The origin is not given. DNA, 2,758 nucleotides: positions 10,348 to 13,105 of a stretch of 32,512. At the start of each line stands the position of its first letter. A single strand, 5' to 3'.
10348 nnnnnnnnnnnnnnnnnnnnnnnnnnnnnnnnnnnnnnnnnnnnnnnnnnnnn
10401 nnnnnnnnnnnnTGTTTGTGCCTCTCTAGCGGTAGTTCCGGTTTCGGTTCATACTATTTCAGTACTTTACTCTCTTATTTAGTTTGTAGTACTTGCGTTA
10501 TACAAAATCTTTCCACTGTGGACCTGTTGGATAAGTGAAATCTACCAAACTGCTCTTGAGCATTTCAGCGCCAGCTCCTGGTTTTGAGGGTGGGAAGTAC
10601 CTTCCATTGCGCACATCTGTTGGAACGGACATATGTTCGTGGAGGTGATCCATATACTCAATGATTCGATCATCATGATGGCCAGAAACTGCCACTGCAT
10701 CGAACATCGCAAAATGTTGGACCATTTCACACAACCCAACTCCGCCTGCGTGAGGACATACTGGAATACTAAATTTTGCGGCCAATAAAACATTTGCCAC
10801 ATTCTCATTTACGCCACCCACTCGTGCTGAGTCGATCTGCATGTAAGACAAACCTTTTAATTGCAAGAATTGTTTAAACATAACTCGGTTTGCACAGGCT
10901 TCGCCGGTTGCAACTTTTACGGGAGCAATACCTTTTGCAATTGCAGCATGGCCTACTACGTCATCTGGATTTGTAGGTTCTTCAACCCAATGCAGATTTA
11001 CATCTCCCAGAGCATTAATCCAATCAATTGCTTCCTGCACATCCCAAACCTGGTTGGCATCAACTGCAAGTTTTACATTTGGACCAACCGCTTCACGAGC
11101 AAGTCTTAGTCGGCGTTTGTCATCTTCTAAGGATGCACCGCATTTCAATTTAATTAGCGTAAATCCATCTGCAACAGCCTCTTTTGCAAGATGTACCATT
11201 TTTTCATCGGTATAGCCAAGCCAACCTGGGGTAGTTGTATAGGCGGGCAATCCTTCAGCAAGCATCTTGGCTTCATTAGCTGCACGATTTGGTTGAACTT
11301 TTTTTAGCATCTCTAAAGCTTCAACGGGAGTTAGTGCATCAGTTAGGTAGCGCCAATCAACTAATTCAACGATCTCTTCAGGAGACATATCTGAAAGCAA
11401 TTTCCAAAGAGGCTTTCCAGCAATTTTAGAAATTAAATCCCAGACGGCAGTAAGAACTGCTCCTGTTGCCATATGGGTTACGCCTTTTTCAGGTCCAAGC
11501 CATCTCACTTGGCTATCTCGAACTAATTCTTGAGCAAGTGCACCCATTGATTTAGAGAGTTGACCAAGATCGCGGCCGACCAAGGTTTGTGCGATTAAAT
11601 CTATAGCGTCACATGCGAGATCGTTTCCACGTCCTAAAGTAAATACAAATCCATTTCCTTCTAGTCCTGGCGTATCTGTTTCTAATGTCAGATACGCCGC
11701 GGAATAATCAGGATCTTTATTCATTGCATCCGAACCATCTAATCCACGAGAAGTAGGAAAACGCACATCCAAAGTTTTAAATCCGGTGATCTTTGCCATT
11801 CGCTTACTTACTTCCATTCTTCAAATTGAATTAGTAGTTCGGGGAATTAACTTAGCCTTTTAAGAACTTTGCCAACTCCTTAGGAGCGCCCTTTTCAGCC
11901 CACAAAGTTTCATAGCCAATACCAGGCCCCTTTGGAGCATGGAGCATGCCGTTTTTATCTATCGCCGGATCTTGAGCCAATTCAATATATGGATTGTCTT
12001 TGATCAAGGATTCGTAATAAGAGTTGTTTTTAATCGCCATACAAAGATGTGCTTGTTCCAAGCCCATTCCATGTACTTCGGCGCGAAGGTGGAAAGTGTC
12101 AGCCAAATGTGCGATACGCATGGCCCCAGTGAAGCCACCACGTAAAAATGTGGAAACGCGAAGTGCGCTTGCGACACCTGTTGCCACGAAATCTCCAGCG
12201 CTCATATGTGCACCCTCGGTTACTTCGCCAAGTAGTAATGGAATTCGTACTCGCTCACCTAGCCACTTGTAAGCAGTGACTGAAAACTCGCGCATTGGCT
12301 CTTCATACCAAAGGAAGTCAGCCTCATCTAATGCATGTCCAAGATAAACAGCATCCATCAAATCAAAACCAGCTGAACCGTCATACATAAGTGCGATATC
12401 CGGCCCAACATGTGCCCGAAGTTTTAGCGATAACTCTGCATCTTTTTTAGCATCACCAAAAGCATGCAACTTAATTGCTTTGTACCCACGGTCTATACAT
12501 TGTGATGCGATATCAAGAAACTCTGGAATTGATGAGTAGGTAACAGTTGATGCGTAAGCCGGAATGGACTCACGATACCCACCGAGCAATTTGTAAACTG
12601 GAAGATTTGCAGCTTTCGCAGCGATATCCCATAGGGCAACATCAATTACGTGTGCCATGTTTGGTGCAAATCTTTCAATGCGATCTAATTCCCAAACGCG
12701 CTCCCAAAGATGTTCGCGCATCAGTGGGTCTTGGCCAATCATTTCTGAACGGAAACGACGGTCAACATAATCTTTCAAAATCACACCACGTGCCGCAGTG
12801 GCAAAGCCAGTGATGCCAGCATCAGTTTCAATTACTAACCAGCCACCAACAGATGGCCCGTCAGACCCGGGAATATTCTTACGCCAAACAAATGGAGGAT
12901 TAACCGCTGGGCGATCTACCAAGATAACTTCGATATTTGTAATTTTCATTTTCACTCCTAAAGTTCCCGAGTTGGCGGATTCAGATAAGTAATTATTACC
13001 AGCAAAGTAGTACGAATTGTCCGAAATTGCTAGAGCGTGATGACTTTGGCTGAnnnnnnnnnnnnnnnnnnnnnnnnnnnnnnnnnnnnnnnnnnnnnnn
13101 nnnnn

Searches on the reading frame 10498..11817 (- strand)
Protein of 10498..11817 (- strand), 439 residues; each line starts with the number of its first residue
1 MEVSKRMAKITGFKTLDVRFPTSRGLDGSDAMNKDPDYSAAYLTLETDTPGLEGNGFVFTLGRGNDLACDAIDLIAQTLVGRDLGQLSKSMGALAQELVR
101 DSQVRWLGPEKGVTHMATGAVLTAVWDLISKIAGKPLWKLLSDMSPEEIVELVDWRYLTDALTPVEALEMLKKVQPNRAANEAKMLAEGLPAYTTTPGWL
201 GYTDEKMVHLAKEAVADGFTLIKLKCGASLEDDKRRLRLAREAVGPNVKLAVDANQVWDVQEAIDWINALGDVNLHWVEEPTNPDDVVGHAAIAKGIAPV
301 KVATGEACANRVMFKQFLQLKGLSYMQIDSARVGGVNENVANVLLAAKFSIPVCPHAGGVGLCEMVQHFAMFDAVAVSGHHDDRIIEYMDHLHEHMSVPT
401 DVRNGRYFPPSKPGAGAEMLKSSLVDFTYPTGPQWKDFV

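Call 7: search_protein_families(library=pfam, proteins=[window:10498-11817:-], max_evalue=0.01)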
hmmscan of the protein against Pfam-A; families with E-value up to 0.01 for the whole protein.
window:10498-11817:- (439 aa): 2 families
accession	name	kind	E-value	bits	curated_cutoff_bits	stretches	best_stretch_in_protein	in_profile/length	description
PF13378.12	MR_MLE_C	-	2.2e-56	191.4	29.4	1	206-419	1-215/219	Enolase C-terminal domain-like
PF02746.21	MR_MLE_N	-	2.1e-06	28.3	22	1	41-141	27-116/117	Mandelate racemase / muconate lactonizing enzyme, N-terminal domain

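Call 26: search_solved_structures(query=window:10498-11817:-, max_evalue=1e-30)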
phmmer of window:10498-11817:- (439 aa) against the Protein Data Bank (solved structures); distinct sequences matched with E-value up to 1e-30: 7.
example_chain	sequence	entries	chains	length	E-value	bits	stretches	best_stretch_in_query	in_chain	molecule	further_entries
1yey_A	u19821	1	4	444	3.8e-170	569.6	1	7-436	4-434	L-fuconate dehydratase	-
2hne_A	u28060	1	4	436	7.2e-170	568.7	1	9-436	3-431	L-fuconate dehydratase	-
2hxt_A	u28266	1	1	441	7.5e-170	568.6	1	9-436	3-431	L-fuconate dehydratase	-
2hxu_A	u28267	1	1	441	5.3e-169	565.8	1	9-436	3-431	L-fuconate dehydratase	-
4ip4_A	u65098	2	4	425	9e-156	522.2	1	7-430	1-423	Mandelate racemase/muconate lactonizing enzyme-like protein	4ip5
4a35_A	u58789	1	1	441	2.1e-148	498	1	9-437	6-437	MITOCHONDRIAL ENOLASE SUPERFAMILY MEMBER 1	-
3tj4_A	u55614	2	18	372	1e-42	149.7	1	188-424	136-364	Mandelate racemase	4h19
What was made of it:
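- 10498..11817 (-): L-fuconate dehydratase (FucD). It scores 570 bits, E 4e-170, to PDB 1yey/2hxt L-fuconate dehydratase (call 26).
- On Oxidative L-fucose pathway: 570 bits to 1yey/2hxt (call 26)
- FucD scores 570 bits to PDB 1yey (call 26).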

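Call 27: search_protein_families(library=ncbifam, proteins=[window:10498-11817:-], max_evalue=0.00001)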
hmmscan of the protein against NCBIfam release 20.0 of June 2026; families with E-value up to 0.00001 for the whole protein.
window:10498-11817:- (439 aa): 15 families
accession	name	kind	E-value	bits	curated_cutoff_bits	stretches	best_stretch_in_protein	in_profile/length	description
NF047820.1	TalGalacDh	equivalog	7.7e-37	127.1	500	1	190-419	138-356/371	L-talarate/galactarate dehydratase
NF040866.1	AraD_Arch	equivalog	9.2e-29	100.6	650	1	205-419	150-361/372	arabinonate dehydratase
NF040790.2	glucon_galact_dh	equivalog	1.3e-19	70.3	750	1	205-419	140-361/390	bifunctional D-gluconate/D-galactonate dehydratase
NF010624.0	PRK14017.1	equivalog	1.6e-18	67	311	1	202-436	123-368/382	galactonate dehydratase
NF011968.0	PRK15440.1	equivalog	3.6e-17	62.4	393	1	229-418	191-382/395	L-rhamnonate dehydratase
NF011654.0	PRK15072.1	subfamily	6.9e-15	54.8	430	1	43-429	18-386/404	D-galactonate dehydratase family protein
NF043051.1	ManoateDhtManD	equivalog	1.2e-14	53.9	550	1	44-429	19-385/403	D-mannonate dehydratase ManD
TIGR01928.1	menC_lowGC_arch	equivalog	8.6e-13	48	200.65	1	201-340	130-265/325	o-succinylbenzoate synthase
NF042940.1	racemase_DgcA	equivalog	3.7e-11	42.8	400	1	203-342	126-255/323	N-acetyl-D-Glu racemase DgcA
NF002782.0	PRK02901.1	equivalog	2.7e-10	39.7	288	1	218-336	102-222/328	o-succinylbenzoate synthase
NF043002.1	HProlDhtase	equivalog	5.9e-10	38.5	500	1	205-284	145-223/366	cis-3-hydroxy-L-proline dehydratase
TIGR02534.1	mucon_cyclo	subfamily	1.4e-09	37.5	334.95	1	217-351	156-292/368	muconate/chloromuconate family cycloisomerase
NF041118.1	A_G_epim_Thtga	equivalog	1.7e-09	37.3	500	1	205-347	140-281/341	L-Ala-D/L-Glu epimerase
NF011708.0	PRK15129.1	equivalog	1.8e-08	33.8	343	1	203-341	129-259/321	L-Ala-D/L-Glu epimerase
TIGR01927.1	menC_gam_Gplu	equivalog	1e-07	31.6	130.55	1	206-337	112-244/307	o-succinylbenzoate synthase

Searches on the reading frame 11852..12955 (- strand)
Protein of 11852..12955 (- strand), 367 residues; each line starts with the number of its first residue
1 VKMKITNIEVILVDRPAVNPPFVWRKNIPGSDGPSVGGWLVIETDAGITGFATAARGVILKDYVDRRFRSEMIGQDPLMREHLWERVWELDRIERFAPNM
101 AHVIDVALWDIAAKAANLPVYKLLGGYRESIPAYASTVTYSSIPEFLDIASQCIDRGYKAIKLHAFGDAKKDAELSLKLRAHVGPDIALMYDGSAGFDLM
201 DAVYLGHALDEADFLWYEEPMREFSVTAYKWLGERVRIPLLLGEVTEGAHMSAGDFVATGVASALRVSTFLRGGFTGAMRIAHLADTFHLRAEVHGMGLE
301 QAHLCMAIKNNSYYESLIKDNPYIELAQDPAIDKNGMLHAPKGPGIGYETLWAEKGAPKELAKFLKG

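Call 7: search_protein_families(library=pfam, proteins=[window:11852-12955:-], max_evalue=0.01)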
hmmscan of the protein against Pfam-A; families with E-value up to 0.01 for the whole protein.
window:11852-12955:- (367 aa): 2 families
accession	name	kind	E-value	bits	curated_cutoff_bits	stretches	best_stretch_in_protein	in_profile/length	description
PF13378.12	MR_MLE_C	-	9.6e-39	133.8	29.4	1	150-349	6-214/219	Enolase C-terminal domain-like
PF02746.21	MR_MLE_N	-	3.9e-09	37.2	22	1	41-125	32-117/117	Mandelate racemase / muconate lactonizing enzyme, N-terminal domain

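Call 25: search_solved_structures(query=window:11852-12955:-, max_evalue=1e-10)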
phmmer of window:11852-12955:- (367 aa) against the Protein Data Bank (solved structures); distinct sequences matched with E-value up to 1e-10: 115 (the best 60 are shown).
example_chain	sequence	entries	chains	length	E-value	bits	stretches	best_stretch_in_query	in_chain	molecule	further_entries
1rvk_A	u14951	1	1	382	4.4e-50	173.9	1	38-349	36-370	isomerase/lactonizing enzyme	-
4mmw_A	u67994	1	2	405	5.4e-50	173.6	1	38-349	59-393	Isomerase/lactonizing enzyme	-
4hcd_A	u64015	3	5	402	5.5e-50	173.6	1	38-349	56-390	Isomerase/lactonizing enzyme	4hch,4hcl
3ozm_A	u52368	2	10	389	2.7e-31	112.1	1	15-353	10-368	Putative mandelate racemase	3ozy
3h12_A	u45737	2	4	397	2.9e-31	112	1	15-353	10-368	mandelate racemase | Putative mandelate racemase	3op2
3bjs_A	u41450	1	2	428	8e-30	107.2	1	41-350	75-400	Mandelate racemase/muconate lactonizing enzyme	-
4jhm_A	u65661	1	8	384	4e-27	98.4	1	71-353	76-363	Mandelate racemase / muconate lactonizing enzyme, C-terminal domain protein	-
3v3w_A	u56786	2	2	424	1.1e-24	90.3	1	40-164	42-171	Starvation sensing protein rspA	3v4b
3ssz_A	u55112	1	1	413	8.2e-24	87.5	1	41-310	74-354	Mandelate racemase/muconate lactonizing enzyme, N-terminal domain protein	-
3sqs_A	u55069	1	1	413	9.8e-24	87.2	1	41-310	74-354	mandelate racemase/muconate lactonizing protein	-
5xd7_A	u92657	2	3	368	1.9e-23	86.2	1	49-353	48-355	3,6-anhydro-alpha-L-galactonate cycloisomerase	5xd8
2o56_A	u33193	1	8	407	2.4e-23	86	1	179-350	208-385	Putative mandelate racemase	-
2pod_A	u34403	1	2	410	3e-23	85.6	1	167-350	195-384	Mandelate racemase / muconate lactonizing enzyme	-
4k8g_A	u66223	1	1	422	4e-23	85.2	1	40-185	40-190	Mandelate racemase/muconate lactonizing enzyme, N-terminal domain protein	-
2qjj_A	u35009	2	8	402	5.2e-23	84.8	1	40-173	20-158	Mandelate racemase/muconate lactonizing enzyme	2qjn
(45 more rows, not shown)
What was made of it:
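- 11852..12955 (-): Second enolase-superfamily acid-sugar dehydratase (Enol367). The best PDB match is 1rvk/4hcd at 174 bits (call 25).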

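Call 27: search_protein_families(library=ncbifam, proteins=[window:11852-12955:-], max_evalue=0.00001)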
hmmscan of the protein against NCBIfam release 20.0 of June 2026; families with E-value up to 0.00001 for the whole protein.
window:11852-12955:- (367 aa): 11 families
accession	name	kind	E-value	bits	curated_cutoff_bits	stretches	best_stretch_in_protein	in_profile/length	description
NF043051.1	ManoateDhtManD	equivalog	8.6e-34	117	550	2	40-164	20-149/403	D-mannonate dehydratase ManD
NF011654.0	PRK15072.1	subfamily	1e-30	106.9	430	2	40-164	20-149/404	D-galactonate dehydratase family protein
NF047820.1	TalGalacDh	equivalog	1.5e-30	106.4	500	1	66-348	70-354/371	L-talarate/galactarate dehydratase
NF040790.2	glucon_galact_dh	equivalog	1.7e-22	79.8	750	1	103-348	96-359/390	bifunctional D-gluconate/D-galactonate dehydratase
NF040866.1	AraD_Arch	equivalog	9.7e-21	74.2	650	1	44-349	41-360/372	arabinonate dehydratase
NF010624.0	PRK14017.1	equivalog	2.2e-19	69.8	311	1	40-296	18-286/382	galactonate dehydratase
NF011968.0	PRK15440.1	equivalog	2.4e-19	69.5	393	1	40-320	60-344/395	L-rhamnonate dehydratase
NF043002.1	HProlDhtase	equivalog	6.1e-18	64.8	500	1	3-358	1-362/366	cis-3-hydroxy-L-proline dehydratase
TIGR02534.1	mucon_cyclo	subfamily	2.9e-14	52.9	334.95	1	64-349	66-356/368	muconate/chloromuconate family cycloisomerase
TIGR01928.1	menC_lowGC_arch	equivalog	1.3e-11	44.1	200.65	1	91-297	80-283/325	o-succinylbenzoate synthase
NF041118.1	A_G_epim_Thtga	equivalog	9.7e-10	38.1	500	1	86-291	83-286/341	L-Ala-D/L-Glu epimerase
